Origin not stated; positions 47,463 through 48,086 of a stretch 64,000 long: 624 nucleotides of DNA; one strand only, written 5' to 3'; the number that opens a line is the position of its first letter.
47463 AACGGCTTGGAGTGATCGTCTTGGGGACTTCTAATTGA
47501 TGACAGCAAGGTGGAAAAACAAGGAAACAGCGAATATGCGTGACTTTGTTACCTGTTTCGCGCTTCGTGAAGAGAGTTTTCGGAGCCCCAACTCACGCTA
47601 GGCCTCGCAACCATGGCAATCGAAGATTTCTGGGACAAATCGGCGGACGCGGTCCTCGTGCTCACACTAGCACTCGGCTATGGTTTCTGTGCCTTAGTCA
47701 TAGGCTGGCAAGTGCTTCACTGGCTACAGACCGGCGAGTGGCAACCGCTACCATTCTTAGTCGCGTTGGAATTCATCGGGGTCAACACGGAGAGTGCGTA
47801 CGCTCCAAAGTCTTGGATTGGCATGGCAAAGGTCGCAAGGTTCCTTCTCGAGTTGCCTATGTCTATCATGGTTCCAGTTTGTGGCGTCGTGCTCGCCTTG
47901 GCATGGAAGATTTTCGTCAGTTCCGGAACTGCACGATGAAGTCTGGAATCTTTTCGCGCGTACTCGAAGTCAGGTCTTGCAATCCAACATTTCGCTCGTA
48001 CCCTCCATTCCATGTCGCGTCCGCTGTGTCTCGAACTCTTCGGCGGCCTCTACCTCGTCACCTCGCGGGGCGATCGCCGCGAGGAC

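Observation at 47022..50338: Lower-GC accessory islet inserted between an SDR gene and an enolase-superfamily gene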

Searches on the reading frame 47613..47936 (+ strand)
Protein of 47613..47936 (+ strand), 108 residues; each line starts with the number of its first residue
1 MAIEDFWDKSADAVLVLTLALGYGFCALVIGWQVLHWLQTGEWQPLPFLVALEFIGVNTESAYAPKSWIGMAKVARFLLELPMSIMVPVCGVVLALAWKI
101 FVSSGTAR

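Call 8: search_protein_families(library=pfam, proteins=[window:47613-47936:+], max_evalue=0.1)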
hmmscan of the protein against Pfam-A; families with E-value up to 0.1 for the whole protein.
window:47613-47936:+ (108 aa): 0 families

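Call 11: search_protein_families(library=ncbifam, proteins=[window:47613-47936:+], max_evalue=1)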
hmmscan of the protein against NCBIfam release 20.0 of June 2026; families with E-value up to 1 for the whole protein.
window:47613-47936:+ (108 aa): 0 families

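Call 40: find_homologous_proteins(query=window:47613-47936:+, max_evalue=0.01)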
Query window:47613-47936:+ (108 aa): 5 proteins with E <= 0.01 among 19 candidates.
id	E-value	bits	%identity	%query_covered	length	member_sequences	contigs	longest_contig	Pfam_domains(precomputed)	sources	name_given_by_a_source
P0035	1.6e-64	233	99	100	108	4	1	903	-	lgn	-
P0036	2.1e-47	178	69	100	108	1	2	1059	-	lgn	-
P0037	1.2e-45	172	69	100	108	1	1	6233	-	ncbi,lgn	-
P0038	1.5e-45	172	67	100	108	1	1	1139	-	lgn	-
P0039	7.2e-38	147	65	97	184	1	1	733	-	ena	-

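Call 41: find_encoding_contigs(protein=P0037, flank=7000, max_places=4)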
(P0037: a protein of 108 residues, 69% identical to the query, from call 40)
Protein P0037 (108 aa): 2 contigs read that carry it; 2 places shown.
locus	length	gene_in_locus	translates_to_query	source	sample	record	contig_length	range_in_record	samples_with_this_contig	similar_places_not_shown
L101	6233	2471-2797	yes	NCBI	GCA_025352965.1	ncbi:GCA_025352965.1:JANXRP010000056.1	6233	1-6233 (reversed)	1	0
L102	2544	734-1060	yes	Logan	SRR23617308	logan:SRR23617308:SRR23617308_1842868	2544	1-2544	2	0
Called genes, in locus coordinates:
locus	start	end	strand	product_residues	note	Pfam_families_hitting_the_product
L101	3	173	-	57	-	?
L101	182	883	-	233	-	PF00702:Hydrolase, PF12710:HAD, PF13419:HAD_2, PF13242:Hydrolase_like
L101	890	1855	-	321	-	PF13495:Phage_int_SAM_4, PF00589:Phage_integrase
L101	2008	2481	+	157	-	-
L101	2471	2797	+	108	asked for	-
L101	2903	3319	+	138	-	PF08327:AHSA1 (faint)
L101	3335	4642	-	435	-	PF13173:AAA_14, PF13635:DUF4143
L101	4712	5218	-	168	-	PF03658:Ub-RnfH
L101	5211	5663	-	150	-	PF10604:Polyketide_cyc2 (weak), PF03364:Polyketide_cyc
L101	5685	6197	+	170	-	PF01668:SmpB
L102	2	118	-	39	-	?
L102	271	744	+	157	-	-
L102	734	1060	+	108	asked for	-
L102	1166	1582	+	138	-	PF08327:AHSA1 (faint)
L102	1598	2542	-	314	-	?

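Call 46: search_protein_families(library=padloc, proteins=[window:47613-47936:+, L101:2008-2478:+, L101:2903-3316:+], max_evalue=0.1)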
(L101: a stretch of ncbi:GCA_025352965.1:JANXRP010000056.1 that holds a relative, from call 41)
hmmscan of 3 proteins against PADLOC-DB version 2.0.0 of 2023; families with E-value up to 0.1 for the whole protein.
window:47613-47936:+ (108 aa): 0 families

L101:2008-2478:+ (157 aa): 1 family
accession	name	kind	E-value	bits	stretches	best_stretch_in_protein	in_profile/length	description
PDLC01177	CorA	-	0.0076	14.4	1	56-119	51-111/117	CorA-like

L101:2903-3316:+ (138 aa): 1 family
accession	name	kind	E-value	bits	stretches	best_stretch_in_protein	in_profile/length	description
PDLC03222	MTase_II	-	0.042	10.4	1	42-95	290-340/602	Type II methyltransferase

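Call 47: search_protein_families(library=phrogs, proteins=[window:47613-47936:+, L101:2008-2478:+, L101:2903-3316:+], max_evalue=0.1)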
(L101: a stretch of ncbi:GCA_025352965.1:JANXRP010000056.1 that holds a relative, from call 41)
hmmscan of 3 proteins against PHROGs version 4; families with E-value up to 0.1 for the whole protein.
window:47613-47936:+ (108 aa): 1 family
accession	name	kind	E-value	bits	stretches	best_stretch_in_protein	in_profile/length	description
phrog_29012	-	unknown function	0.057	14.5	0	5-31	2-28/52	-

L101:2008-2478:+ (157 aa): 0 families

L101:2903-3316:+ (138 aa): 0 families

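Call 78: find_encoding_contigs(protein=P0036, flank=3000, max_places=3)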
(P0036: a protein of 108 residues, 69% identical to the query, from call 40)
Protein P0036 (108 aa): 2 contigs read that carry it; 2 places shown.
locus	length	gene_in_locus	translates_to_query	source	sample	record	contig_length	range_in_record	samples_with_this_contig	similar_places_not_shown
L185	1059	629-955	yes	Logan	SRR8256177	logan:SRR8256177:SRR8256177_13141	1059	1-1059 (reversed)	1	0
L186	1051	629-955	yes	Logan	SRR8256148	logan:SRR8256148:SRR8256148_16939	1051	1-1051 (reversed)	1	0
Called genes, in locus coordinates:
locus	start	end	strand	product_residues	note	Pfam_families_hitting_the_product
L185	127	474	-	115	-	-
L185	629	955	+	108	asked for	-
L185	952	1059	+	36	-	?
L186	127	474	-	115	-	-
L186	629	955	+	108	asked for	-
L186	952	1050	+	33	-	?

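Call 79: find_encoding_contigs(protein=P0038, flank=3000, max_places=3)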
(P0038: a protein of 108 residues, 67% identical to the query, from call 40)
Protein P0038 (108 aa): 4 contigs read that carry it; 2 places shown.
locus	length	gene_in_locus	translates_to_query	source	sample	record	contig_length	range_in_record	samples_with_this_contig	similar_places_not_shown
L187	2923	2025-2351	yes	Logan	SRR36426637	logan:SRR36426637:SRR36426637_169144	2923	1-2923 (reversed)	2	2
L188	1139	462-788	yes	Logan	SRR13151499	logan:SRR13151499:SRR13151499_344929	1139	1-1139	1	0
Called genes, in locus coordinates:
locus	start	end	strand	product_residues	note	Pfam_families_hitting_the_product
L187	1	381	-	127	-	?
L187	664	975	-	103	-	PF00589:Phage_integrase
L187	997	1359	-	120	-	PF13495:Phage_int_SAM_4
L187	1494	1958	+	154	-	-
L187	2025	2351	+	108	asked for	-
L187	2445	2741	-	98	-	PF13560:HTH_31 (faint), PF21716:dnstrm_HI1420, PF01381:HTH_3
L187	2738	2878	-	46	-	-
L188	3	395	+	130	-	?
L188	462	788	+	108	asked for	-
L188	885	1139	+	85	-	?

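Call 81: search_protein_families(library=ncbifam, proteins=[L101:890-1852:-, L101:2008-2478:+, L101:2903-3316:+, L187:1494-1955:+], max_evalue=0.001)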
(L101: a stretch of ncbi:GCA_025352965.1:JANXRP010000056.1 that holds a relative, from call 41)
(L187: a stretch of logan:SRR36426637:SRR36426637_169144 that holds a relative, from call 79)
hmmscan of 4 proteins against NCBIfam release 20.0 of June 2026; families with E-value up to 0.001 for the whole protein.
L101:890-1852:- (320 aa): 12 families
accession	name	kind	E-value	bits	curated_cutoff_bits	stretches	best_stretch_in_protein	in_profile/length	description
TIGR02249.1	integrase_gron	subfamily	6.6e-136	452.8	265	1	2-320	1-315/315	integron integrase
NF011946.0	PRK15417.1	equivalog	1.2e-111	373.1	435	1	1-320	15-330/337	integron integrase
NF040815.2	recomb_XerA_Arch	equivalog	1.8e-54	185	220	2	8-187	5-177/263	site-specific tyrosine recombinase/integron integrase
TIGR02225.1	recomb_XerD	equivalog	4.2e-48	164.2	329.6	2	238-308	207-277/290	site-specific tyrosine recombinase XerD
NF001399.0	PRK00283.1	subfamily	2e-47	161.9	279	1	34-308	43-286/300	tyrosine recombinase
TIGR02224.1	recomb_XerC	equivalog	8.9e-46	156.6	335.15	2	240-305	212-277/295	tyrosine recombinase XerC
NF002331.0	PRK01287.1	subfamily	3.2e-30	105.3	371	2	9-170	36-211/365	site-specific tyrosine recombinase XerC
NF003462.0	PRK05084.1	equivalog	5.3e-19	68.2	267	2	241-311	282-350/360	tyrosine recombinase XerS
NF007371.0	PRK09871.1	subfamily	2.8e-11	43.3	222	1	239-304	108-173/198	tyrosine-type DNA invertase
NF007370.0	PRK09870.1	subfamily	3.4e-11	43.2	221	1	246-304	120-178/200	tyrosine-type DNA invertase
NF040693.1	recomb_GmtY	equivalog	9.7e-05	21.8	340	0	264-304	391-431/441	gamma-mobile-trio recombinase GmtY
NF041502.1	integrase_1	equivalog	0.00016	20.5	350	0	263-305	318-360/484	site-specific integrase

L101:2008-2478:+ (157 aa): 0 families

L101:2903-3316:+ (138 aa): 0 families

L187:1494-1955:+ (154 aa): 0 families

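Call 108: predict_structure(alignment_id=A4)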
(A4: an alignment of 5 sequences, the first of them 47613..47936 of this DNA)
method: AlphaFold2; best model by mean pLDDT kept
length: 108 residues; sequences in the alignment: 5
mean_pLDDT: 59.1   pTM: 0.40
mean pLDDT of the five models: 59.1, 57.2, 55.8, 52.9, 48.4
residues with pLDDT >= 90: 0; 70-90: 23; 50-70: 49; < 50: 36
segments of 3 or more residues with pLDDT < 50: 49-54, 56-79, 81-84
pLDDT, mean of each block of 10 residues (from residue 1): 63 72 71 71 57 48 42 45 54 67 59
secondary structure, 60 per line:
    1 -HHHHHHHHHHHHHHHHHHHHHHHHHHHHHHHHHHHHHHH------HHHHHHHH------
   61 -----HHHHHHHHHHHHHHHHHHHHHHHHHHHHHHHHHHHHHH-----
elements in order: H2-40 H47-54 H66-103
